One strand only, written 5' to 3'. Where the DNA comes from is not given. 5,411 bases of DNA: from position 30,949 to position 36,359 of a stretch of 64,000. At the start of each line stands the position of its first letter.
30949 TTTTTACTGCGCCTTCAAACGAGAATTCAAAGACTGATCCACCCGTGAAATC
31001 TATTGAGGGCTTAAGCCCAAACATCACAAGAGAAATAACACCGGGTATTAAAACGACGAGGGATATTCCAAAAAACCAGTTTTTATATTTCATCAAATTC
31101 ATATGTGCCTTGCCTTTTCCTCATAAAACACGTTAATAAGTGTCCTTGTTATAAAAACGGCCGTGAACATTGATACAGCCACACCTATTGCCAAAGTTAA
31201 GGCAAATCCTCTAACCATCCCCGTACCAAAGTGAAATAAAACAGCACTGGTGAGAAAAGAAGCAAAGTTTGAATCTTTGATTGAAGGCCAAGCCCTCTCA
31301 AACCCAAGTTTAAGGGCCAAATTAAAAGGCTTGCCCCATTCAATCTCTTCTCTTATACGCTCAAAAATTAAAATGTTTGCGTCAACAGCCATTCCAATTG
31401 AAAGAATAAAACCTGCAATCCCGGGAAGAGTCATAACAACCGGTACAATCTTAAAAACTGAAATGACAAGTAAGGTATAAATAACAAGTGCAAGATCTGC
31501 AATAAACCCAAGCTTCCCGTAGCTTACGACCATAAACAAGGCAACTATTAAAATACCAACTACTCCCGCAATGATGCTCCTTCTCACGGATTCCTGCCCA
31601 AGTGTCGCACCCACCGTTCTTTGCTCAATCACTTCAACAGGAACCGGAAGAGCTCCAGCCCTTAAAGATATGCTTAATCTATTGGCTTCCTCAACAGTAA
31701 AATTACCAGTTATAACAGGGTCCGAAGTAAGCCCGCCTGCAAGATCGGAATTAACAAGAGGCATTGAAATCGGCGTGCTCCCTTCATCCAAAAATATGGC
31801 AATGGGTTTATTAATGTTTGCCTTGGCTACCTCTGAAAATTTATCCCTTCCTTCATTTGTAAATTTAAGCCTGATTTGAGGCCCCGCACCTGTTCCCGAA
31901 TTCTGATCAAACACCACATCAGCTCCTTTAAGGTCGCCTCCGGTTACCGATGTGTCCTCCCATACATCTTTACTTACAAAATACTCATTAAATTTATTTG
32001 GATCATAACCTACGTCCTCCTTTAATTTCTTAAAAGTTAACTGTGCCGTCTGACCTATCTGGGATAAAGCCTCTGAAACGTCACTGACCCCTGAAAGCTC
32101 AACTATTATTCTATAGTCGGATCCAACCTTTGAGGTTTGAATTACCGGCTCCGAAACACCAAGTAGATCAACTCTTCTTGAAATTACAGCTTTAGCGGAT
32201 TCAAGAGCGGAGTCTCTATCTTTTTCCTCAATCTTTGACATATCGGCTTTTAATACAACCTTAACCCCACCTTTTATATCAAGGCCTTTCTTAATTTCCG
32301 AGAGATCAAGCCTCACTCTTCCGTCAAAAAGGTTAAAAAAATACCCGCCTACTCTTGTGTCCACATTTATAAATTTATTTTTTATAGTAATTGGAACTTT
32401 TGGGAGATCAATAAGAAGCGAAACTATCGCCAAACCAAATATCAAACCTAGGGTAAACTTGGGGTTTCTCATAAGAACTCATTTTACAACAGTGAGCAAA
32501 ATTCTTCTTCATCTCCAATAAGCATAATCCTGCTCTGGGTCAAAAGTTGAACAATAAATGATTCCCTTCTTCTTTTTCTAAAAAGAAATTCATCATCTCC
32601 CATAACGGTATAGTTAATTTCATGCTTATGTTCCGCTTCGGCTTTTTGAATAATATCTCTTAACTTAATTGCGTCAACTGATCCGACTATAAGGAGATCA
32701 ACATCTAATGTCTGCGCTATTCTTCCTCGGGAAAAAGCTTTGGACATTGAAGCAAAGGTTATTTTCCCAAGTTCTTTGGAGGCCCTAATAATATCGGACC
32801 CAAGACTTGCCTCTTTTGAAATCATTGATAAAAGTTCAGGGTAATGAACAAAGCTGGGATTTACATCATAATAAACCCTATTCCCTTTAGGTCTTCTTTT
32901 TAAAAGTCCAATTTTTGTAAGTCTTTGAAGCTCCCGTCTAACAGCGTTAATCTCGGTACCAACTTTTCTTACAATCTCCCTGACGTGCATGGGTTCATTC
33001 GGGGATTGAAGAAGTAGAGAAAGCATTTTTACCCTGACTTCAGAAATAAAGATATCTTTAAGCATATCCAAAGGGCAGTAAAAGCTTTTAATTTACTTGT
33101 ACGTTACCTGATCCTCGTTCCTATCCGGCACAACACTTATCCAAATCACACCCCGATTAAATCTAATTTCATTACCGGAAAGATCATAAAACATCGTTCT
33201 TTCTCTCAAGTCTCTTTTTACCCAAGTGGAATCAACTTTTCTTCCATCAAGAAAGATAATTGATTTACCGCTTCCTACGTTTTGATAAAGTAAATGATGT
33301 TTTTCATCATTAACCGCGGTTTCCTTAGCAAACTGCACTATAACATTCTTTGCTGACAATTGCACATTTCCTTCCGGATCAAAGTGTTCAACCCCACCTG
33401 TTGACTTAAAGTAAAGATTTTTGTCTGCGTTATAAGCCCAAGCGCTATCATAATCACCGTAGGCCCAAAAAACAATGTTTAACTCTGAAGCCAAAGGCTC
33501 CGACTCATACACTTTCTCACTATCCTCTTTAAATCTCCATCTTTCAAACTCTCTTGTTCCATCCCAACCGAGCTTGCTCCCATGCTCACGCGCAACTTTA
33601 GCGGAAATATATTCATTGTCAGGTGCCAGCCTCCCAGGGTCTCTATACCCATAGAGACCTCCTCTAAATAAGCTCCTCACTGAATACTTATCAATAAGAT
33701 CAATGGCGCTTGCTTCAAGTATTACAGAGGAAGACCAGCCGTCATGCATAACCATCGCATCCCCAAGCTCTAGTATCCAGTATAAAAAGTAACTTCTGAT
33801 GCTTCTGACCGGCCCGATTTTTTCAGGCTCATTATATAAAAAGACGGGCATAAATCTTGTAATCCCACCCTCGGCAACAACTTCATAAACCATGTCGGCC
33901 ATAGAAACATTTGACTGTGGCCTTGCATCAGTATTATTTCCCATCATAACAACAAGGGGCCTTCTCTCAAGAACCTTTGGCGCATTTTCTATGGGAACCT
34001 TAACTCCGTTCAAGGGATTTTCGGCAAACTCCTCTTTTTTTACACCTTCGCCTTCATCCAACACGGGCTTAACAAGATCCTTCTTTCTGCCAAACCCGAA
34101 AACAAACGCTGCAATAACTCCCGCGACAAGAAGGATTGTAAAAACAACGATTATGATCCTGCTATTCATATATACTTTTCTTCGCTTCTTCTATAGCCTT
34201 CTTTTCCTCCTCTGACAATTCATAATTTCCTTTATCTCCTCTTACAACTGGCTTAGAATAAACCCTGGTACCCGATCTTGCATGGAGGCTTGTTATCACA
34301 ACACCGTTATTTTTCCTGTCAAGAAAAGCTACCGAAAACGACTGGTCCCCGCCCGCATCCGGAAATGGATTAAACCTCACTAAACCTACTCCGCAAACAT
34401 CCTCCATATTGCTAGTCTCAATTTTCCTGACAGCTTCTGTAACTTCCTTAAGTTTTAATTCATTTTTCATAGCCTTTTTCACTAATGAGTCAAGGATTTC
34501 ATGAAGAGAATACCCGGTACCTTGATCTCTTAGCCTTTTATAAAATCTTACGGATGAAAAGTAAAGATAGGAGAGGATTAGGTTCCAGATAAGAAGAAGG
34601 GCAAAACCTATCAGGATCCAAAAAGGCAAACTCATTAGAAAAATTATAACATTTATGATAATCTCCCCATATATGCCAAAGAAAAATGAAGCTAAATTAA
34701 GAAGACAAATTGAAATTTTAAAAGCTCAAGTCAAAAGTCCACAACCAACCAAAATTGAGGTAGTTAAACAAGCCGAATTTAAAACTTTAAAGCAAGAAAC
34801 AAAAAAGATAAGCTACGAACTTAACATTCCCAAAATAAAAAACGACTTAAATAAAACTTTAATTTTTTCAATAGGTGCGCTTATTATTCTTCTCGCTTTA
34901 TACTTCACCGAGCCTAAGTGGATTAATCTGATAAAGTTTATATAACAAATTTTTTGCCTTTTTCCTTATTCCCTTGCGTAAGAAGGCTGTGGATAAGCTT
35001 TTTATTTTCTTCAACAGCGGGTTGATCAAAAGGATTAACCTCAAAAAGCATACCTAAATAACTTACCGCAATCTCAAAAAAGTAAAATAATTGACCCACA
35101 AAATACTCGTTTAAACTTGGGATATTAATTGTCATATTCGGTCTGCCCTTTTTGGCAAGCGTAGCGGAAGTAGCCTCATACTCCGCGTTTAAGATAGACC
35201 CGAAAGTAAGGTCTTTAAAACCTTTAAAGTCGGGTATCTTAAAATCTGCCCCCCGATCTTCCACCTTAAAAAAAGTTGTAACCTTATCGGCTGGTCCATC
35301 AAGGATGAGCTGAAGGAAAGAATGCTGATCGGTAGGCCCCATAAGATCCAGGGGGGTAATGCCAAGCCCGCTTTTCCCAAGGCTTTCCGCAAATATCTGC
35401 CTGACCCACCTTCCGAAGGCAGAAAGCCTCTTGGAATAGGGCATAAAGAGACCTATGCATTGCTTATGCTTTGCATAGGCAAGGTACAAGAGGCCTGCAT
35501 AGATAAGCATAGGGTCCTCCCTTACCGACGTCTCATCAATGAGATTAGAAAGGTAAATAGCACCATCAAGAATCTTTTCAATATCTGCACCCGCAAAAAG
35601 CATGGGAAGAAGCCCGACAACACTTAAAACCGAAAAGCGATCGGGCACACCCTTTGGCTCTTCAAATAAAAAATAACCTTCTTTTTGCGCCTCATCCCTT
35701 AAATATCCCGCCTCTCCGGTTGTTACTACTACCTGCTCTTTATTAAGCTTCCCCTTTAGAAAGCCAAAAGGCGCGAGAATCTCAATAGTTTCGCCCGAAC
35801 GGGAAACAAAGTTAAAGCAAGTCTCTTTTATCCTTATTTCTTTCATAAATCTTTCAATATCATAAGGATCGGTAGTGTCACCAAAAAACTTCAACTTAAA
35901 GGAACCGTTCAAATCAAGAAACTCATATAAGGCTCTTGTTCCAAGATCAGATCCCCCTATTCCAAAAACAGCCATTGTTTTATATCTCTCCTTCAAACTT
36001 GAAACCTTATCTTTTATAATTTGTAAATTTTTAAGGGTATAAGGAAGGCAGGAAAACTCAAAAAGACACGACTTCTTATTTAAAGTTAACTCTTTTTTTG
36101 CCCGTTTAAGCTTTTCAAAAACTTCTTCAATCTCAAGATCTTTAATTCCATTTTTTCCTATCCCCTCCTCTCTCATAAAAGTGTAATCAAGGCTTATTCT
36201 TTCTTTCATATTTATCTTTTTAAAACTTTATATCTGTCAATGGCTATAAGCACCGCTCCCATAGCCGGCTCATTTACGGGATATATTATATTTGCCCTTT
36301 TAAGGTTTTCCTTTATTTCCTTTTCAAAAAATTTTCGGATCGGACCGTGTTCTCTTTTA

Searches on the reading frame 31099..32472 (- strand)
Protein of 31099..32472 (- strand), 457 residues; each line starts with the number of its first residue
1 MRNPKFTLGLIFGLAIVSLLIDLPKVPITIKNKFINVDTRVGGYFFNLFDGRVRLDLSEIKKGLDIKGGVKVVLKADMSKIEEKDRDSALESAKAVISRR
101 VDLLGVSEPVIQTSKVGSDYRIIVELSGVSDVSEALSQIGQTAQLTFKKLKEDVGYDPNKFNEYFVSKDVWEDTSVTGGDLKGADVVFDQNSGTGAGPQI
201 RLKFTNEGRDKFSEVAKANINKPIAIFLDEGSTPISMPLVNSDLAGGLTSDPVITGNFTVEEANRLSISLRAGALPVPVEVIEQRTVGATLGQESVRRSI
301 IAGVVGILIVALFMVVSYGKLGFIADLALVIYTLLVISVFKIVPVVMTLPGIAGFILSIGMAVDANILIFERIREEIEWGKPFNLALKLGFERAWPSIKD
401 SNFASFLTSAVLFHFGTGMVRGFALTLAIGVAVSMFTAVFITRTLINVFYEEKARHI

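Call 45: search_protein_families(library=pfam, proteins=[window:31099-32472:-], max_evalue=0.0001)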
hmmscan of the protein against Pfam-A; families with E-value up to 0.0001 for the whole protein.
window:31099-32472:- (457 aa): 4 families
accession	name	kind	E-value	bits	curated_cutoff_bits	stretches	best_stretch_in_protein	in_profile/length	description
PF22599.2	SecDF_P1_head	-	2.1e-22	79.6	27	1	172-277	17-114/114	SecDF, P1 head subdomain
PF21760.3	SecD_1st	-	3.9e-18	65.1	27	1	91-151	2-59/60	Protein translocase subunit SecDF, P1 domain, N-terminal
PF02355.23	SecD_SecF_C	-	1.8e-14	54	20.5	1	279-449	13-186/189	Protein export membrane protein SecD/SecF, C-terminal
PF03176.21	MMPL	-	6.4e-06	25.8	20.5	1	297-439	164-292/333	MMPL family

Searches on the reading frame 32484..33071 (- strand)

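Call 45: search_protein_families(library=pfam, proteins=[window:32484-33071:-], max_evalue=0.0001)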
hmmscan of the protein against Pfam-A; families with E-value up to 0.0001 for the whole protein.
window:32484-33071:- (195 aa): 2 families
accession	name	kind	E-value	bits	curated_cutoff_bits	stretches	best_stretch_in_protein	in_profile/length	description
PF25212.1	HVO_A0114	-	8.2e-06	26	27.6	1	9-65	20-74/84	HVO_A0114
PF01978.25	TrmB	-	9.4e-05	22.6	25.6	0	9-72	6-67/68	Sugar-specific transcriptional regulator TrmB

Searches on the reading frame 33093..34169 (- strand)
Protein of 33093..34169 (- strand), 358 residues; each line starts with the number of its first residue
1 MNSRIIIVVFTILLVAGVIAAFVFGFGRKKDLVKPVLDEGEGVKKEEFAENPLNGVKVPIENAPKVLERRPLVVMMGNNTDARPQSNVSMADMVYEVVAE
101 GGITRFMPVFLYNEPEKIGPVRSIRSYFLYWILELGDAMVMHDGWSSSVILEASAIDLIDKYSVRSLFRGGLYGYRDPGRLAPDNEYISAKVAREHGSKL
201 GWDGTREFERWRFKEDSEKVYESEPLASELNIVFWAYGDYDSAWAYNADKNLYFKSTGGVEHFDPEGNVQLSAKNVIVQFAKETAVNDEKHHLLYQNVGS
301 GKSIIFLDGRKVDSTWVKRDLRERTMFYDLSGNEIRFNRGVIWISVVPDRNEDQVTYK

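Call 45: search_protein_families(library=pfam, proteins=[window:33093-34169:-], max_evalue=0.0001)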
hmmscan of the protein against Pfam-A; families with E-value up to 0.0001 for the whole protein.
window:33093-34169:- (358 aa): 2 families
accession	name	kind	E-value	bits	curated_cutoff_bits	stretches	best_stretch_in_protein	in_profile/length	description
PF11258.13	DUF3048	-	1.2e-33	116.8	25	1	64-199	9-144/148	Protein of unknown function (DUF3048) N-terminal domain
PF17479.7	DUF3048_C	-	3.2e-23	82.7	25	1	239-344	9-114/114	Protein of unknown function (DUF3048) C-terminal domain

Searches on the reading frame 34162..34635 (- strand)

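Call 45: search_protein_families(library=pfam, proteins=[window:34162-34635:-], max_evalue=0.0001)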
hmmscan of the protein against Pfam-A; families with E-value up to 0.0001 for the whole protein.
window:34162-34635:- (157 aa): 1 family
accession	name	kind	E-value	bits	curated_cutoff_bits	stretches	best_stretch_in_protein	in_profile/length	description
PF14584.11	DUF4446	-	1.4e-34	119.7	27.4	1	10-151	8-149/150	Protein of unknown function (DUF4446)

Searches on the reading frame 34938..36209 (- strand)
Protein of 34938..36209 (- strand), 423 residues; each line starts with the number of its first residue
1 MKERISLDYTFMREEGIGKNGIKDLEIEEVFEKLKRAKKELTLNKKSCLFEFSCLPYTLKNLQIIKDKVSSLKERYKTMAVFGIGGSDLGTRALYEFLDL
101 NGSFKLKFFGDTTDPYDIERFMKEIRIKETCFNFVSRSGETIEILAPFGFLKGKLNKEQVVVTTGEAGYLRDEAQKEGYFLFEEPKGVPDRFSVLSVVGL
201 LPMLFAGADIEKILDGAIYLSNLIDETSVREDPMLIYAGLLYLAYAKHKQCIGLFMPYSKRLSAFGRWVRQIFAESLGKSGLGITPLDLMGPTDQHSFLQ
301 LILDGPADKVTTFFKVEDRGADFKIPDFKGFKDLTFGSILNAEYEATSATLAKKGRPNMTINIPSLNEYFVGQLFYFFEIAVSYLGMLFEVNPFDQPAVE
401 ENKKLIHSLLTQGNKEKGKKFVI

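Call 45: search_protein_families(library=pfam, proteins=[window:34938-36209:-], max_evalue=0.0001)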
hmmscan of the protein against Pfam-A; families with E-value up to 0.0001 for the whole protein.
window:34938-36209:- (423 aa): 1 family
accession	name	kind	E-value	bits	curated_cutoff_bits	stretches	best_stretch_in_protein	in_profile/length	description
PF00342.24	PGI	-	3.4e-18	66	22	2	80-280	100-309/486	Phosphoglucose isomerase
